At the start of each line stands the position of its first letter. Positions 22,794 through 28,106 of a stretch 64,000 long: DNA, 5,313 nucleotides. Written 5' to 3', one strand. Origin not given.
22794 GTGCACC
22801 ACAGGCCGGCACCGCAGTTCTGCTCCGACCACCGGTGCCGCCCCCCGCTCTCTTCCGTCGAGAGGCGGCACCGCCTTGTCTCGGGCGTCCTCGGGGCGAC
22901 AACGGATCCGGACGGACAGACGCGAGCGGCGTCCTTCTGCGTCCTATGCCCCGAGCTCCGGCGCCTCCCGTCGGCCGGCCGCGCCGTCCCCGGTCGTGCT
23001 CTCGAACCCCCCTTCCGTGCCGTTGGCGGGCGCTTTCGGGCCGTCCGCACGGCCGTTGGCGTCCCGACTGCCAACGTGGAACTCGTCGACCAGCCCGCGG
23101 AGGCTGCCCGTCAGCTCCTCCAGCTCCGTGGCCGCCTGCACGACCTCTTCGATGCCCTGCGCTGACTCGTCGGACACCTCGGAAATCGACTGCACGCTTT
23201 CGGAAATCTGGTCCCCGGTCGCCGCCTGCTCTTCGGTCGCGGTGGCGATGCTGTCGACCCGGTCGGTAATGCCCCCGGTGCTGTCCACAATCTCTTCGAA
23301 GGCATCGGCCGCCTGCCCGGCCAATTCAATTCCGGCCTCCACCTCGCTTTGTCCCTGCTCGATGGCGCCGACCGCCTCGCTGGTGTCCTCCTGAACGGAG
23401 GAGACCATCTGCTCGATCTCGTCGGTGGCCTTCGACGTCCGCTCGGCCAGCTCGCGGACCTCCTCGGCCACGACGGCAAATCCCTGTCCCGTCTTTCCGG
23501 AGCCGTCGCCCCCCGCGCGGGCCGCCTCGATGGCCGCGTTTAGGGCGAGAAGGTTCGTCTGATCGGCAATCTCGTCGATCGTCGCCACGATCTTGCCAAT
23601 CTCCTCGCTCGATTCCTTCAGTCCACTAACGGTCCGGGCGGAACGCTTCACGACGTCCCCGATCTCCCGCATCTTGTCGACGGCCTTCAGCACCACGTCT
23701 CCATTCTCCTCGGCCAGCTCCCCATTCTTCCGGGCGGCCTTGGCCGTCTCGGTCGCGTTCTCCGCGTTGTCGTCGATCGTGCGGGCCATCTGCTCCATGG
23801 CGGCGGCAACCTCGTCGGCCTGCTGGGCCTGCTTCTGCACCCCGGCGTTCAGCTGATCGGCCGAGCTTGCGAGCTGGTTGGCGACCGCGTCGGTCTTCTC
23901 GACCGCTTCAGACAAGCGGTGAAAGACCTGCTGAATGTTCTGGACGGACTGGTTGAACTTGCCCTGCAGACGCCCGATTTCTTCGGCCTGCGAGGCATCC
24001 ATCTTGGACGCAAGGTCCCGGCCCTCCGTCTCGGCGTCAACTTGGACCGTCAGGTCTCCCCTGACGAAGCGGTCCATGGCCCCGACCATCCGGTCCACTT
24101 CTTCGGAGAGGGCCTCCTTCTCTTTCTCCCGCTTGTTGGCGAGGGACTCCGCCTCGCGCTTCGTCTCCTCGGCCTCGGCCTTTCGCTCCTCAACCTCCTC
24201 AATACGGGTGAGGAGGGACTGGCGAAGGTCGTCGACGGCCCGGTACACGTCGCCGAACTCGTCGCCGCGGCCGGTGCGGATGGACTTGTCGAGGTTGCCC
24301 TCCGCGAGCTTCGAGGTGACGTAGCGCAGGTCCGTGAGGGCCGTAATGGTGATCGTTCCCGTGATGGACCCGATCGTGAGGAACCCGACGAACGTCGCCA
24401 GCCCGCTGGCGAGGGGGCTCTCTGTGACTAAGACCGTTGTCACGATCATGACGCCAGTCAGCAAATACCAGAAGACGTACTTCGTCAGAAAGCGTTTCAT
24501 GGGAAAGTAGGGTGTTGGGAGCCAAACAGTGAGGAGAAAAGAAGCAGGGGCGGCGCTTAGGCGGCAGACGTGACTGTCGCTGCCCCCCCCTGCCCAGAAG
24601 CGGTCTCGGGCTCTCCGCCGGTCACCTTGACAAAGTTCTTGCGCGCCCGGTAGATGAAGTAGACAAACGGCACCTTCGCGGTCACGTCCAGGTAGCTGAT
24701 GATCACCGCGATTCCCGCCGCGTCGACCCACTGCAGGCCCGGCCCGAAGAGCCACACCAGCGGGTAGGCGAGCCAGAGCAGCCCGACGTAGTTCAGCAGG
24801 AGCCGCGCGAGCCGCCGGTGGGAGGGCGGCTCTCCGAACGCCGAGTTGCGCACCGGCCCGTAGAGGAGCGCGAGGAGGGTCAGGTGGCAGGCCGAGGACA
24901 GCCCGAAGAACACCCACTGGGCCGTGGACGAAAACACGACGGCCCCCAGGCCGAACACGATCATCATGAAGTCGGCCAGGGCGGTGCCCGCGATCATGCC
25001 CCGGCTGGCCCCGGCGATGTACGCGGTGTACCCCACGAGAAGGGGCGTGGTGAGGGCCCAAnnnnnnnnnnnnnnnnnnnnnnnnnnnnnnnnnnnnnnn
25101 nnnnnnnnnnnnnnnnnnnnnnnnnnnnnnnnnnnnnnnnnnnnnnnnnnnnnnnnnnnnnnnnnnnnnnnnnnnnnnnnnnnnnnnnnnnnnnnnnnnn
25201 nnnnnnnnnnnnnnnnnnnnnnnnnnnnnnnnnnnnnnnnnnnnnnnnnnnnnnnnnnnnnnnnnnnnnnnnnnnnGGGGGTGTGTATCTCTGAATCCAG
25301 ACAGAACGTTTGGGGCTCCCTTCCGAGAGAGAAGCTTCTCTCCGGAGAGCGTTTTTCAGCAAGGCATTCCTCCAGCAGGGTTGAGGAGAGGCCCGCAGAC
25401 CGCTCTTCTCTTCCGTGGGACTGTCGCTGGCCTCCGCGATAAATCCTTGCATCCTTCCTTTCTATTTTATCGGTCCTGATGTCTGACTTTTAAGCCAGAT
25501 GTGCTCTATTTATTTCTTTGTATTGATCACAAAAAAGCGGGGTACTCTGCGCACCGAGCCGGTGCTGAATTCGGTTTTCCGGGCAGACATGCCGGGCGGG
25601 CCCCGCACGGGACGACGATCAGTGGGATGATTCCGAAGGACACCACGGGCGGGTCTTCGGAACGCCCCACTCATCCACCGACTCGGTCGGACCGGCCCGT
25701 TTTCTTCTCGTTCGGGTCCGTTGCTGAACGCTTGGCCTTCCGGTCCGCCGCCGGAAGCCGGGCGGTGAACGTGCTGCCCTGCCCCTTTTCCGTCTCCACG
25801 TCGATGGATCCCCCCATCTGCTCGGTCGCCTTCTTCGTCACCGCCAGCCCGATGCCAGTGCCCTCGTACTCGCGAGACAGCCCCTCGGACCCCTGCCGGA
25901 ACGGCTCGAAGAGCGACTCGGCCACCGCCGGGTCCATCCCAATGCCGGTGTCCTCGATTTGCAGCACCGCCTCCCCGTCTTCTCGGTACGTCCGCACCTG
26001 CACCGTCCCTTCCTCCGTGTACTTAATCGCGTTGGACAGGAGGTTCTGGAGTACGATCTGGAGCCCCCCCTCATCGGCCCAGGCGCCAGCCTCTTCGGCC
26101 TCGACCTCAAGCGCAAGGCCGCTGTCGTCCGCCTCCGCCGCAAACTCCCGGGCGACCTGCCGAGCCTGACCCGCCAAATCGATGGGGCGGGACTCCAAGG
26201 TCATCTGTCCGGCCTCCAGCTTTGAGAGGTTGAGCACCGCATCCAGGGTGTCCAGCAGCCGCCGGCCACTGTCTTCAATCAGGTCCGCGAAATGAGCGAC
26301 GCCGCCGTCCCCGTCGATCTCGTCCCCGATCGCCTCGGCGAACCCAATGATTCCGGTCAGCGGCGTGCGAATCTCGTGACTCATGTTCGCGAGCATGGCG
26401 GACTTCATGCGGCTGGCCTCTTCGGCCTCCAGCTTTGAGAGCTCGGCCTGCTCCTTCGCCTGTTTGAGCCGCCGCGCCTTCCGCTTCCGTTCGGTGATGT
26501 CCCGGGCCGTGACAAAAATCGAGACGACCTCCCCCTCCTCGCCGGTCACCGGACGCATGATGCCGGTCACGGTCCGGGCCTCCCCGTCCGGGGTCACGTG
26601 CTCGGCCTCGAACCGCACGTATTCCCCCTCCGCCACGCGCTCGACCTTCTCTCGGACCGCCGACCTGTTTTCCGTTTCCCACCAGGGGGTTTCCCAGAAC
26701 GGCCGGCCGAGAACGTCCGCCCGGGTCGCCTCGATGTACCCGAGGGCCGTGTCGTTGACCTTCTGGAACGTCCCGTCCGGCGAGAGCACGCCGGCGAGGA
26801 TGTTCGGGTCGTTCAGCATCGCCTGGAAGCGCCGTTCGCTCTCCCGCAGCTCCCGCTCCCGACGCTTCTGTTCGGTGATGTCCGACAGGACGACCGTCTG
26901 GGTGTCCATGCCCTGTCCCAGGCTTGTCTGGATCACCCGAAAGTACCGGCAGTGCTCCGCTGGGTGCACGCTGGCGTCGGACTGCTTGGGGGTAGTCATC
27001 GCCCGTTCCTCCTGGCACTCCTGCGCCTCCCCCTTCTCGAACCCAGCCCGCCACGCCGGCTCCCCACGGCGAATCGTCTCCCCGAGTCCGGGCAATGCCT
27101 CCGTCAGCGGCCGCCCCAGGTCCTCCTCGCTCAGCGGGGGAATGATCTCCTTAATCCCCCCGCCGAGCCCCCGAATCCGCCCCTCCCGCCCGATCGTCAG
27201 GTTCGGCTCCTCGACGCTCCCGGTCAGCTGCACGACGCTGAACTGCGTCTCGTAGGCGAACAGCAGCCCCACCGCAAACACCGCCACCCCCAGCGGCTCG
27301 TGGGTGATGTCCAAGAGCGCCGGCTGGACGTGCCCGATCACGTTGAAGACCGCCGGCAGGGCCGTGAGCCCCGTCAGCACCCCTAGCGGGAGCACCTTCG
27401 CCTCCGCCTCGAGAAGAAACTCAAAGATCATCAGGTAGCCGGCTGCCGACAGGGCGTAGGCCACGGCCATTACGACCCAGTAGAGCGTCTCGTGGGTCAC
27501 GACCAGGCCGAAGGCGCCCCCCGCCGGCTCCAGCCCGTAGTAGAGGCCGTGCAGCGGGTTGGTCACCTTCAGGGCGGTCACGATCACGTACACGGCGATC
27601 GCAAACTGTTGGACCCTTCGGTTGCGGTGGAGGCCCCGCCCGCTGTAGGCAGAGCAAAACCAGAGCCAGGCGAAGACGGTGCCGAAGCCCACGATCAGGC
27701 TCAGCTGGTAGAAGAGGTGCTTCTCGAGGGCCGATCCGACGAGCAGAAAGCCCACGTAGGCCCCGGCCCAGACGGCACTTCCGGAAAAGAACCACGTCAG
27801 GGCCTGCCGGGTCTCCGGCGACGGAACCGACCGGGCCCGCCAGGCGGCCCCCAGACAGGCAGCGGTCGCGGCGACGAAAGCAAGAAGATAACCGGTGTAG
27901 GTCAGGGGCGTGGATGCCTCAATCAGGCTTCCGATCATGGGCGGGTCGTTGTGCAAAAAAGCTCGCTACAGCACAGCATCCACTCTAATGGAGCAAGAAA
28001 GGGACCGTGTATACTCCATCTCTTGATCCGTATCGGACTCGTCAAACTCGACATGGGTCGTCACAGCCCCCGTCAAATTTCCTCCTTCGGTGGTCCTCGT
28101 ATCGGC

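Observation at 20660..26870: A ~380-bp near-identical inverted repeat inside two histidine-kinase genes brackets the sensory rhodopsin/Htr operon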

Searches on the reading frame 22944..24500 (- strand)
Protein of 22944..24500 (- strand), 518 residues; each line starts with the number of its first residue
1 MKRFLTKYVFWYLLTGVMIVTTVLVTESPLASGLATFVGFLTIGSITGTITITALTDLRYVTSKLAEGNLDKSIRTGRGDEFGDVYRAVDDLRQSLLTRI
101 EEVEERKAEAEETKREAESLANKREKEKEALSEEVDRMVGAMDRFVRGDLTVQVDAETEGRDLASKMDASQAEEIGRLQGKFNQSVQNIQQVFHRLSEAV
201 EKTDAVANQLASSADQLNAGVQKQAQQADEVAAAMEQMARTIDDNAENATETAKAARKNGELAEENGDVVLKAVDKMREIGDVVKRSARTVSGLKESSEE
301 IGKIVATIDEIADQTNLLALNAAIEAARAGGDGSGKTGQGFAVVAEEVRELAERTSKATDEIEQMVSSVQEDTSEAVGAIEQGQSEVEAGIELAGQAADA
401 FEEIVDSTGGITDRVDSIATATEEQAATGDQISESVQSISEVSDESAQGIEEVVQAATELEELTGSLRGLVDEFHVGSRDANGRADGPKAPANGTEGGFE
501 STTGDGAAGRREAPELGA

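Call 53: search_protein_families(library=pfam, proteins=[window:22944-24500:-], max_evalue=0.1)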
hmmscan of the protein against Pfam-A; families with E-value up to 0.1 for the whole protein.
window:22944-24500:- (518 aa): 12 families
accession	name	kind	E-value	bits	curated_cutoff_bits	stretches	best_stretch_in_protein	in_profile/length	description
PF00015.26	MCPsignal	-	1.8e-46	158.6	34.6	1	256-442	4-171/172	Methyl-accepting chemotaxis protein (MCP) signalling domain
PF00672.30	HAMP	-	1.1e-10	42.1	25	1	54-97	9-52/53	HAMP domain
PF20155.4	TMP_3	-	0.0067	16.6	41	1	176-293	56-174/192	Tape measure protein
PF12205.13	GIT1_C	-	0.0077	16.9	25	0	162-254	17-100/110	G protein-coupled receptor kinase-interacting protein 1 C term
PF04108.17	ATG17_like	-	0.0081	16.1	43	0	345-470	118-223/355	Autophagy protein ATG17-like domain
PF06103.16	DUF948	-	0.011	16.3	37.2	0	181-242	23-84/89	Bacterial protein of unknown function (DUF948)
PF11887.13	Mce4_CUP1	-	0.012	15.7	32.6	1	180-244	71-135/222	Cholesterol uptake porter CUP1 of Mce4, putative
PF01601.21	CoV_S2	-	0.015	14.3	40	1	173-241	206-271/521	Coronavirus spike glycoprotein S2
PF18288.6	FAA_hydro_N_2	-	0.022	15.7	25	1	184-230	23-69/78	Fumarylacetoacetase N-terminal domain 2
PF07889.17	DUF1664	-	0.025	15.1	34.6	0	401-462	54-115/124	Protein of unknown function (DUF1664)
PF10145.14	PhageMin_Tail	-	0.072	13.4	33.2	1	166-260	69-160/201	Phage-related minor tail protein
PF19702.4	DUF6200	-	0.096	12.8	26.9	0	346-375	28-56/76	Family of unknown function (DUF6200)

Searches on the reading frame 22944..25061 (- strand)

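Call 4: search_protein_families(library=pfam, proteins=[window:22944-25061:-])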
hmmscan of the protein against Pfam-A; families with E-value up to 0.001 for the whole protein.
window:22944-25061:- (705 aa): 2 families
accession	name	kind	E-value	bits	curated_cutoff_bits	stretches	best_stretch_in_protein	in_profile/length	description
PF00015.26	MCPsignal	-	3.8e-46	157.5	34.6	1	443-629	4-171/172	Methyl-accepting chemotaxis protein (MCP) signalling domain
PF00672.30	HAMP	-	2.3e-09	37.9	25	1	241-284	9-52/53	HAMP domain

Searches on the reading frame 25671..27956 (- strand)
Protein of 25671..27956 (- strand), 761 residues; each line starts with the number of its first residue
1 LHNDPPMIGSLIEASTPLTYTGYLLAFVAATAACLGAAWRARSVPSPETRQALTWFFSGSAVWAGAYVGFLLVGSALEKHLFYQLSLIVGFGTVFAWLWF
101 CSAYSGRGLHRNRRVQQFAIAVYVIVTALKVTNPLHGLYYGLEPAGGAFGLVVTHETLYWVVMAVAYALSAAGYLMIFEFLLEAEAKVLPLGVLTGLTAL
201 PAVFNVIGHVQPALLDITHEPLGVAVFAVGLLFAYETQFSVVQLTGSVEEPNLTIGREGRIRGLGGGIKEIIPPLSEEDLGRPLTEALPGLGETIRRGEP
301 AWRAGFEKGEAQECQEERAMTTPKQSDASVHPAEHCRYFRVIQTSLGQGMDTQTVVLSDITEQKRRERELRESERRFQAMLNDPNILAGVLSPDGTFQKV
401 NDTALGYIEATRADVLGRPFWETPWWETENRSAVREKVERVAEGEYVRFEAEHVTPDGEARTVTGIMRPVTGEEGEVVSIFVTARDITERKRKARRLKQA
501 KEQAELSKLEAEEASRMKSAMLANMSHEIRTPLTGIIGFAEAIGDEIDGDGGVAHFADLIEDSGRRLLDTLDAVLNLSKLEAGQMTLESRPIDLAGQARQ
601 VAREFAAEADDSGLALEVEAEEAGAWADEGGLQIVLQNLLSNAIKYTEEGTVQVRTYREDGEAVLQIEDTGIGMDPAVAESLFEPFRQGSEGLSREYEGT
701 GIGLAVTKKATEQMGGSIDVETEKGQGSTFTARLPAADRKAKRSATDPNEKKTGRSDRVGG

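Call 4: search_protein_families(library=pfam, proteins=[window:25671-27956:-])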
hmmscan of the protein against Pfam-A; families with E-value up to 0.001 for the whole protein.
window:25671-27956:- (761 aa): 7 families
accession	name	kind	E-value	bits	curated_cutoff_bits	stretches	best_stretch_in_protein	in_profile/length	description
PF02518.31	HATPase_c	-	8.2e-29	100.7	26.4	1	628-737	2-110/111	Histidine kinase-, DNA gyrase B-, and HSP90-like ATPase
PF16927.11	HisKA_7TM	-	6.7e-20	72.3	28.6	1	25-234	3-213/224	N-terminal 7TM region of histidine kinase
PF08448.16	PAS_4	-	8.9e-19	68.2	23.1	1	388-492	8-110/110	PAS fold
PF00512.31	HisKA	-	4.3e-17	62.4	26.9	1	517-583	1-66/66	His Kinase A (phospho-acceptor) domain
PF13426.13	PAS_9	-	4.5e-11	43.4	27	1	391-489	7-103/103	PAS domain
PF13581.12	HATPase_c_2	-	0.00019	21.9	27.4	1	597-719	7-113/127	Histidine kinase-like ATPase domain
PF00989.32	PAS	-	0.00025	21.4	22.6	1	388-487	14-113/113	PAS fold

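Call 9: find_encoding_contigs(protein=window:25671-27956:-, flank=10000, max_places=10)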
Protein window:25671-27956:- (761 aa): no gene with exactly this product is on record in the collection.

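Call 10: find_encoding_contigs(protein=window:25671-27938:-, flank=10000, max_places=10)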
Protein window:25671-27938:- (755 aa): 22 contigs read that carry it; 3 places shown.
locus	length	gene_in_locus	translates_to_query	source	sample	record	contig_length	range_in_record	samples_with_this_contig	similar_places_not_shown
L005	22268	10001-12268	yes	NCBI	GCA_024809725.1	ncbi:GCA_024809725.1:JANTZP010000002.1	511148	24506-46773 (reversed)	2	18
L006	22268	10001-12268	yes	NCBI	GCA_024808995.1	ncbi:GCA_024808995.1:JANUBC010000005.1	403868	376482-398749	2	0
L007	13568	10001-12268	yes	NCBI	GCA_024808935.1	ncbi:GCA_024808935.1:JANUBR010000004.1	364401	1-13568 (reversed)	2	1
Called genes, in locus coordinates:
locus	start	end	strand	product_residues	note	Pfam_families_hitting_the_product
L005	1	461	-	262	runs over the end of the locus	-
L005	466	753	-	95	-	PF13396:PLDc_N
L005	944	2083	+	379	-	PF01207:Dus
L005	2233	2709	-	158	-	PF00383:dCMP_cyt_deam_1, PF14437:MafB19-deam, PF14439:Bd3614-deam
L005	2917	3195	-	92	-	-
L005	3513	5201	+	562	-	-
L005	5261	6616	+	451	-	-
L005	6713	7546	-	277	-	PF08668:HDOD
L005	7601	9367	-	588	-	PF00989:PAS (faint), PF08448:PAS_4, PF00512:HisKA, PF02518:HATPase_c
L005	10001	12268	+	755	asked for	PF16927:HisKA_7TM, PF08448:PAS_4, PF13426:PAS_9, PF00512:HisKA, PF02518:HATPase_c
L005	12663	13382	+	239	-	PF01036:Bac_rhodopsin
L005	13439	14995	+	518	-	-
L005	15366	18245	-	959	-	PF00989:PAS (weak), PF08448:PAS_4, PF08448:PAS_4, PF13426:PAS_9, PF08448:PAS_4, PF08447:PAS_3, PF00512:HisKA, PF02518:HATPase_c, +3 more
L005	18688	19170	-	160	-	PF00571:CBS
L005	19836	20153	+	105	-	-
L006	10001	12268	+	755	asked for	PF16927:HisKA_7TM, PF08448:PAS_4, PF13426:PAS_9, PF00512:HisKA, PF02518:HATPase_c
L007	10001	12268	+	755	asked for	PF16927:HisKA_7TM, PF08448:PAS_4, PF13426:PAS_9, PF00512:HisKA, PF02518:HATPase_c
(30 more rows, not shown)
